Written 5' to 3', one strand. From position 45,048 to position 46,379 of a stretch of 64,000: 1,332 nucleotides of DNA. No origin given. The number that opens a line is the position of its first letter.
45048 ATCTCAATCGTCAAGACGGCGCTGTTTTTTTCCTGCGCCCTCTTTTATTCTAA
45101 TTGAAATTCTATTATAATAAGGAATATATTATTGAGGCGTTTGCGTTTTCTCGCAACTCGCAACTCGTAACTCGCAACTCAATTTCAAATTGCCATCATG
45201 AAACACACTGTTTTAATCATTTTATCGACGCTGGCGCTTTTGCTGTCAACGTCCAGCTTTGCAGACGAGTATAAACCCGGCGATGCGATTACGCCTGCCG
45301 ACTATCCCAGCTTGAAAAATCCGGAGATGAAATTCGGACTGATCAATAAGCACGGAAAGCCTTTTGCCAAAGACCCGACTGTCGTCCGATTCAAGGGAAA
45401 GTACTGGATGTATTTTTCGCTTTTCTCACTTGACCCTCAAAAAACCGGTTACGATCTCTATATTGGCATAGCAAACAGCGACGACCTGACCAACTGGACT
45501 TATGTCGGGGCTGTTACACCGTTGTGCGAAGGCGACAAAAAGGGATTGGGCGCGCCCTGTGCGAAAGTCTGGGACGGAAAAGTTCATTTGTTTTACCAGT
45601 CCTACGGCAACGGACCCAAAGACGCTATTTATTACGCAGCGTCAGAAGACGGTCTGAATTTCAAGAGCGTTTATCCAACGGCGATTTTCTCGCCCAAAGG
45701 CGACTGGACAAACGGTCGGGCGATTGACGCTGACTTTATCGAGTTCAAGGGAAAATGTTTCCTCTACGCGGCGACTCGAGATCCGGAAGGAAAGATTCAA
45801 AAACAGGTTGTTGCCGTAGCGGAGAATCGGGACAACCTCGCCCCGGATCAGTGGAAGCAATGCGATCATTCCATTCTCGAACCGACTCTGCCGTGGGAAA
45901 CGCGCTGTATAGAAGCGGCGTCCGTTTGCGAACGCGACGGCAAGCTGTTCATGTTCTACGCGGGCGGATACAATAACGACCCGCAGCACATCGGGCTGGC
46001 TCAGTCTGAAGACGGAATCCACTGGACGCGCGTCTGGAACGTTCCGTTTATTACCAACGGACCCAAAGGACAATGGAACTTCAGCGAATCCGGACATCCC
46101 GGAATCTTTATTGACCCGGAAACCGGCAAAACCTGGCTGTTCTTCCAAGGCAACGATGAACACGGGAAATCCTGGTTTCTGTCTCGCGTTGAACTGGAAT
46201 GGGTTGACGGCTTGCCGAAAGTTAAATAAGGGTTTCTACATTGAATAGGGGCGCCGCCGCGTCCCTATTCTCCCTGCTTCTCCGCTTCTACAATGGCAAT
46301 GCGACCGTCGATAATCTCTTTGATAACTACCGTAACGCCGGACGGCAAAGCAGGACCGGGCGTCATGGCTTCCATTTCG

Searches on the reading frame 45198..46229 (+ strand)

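Call 58: search_protein_families(library=pfam, proteins=[window:45198-46229:+], max_evalue=0.00001)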
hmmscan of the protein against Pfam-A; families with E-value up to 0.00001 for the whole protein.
window:45198-46229:+ (343 aa): 2 families
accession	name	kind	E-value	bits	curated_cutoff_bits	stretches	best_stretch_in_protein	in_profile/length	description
PF04616.20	Glyco_hydro_43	-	1.3e-20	74.4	32.2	1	56-331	9-280/288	Glycosyl hydrolases family 43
PF00251.26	Glyco_hydro_32N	-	2.2e-09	37.8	22.1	0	61-157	14-113/307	Glycosyl hydrolases family 32 N-terminal domain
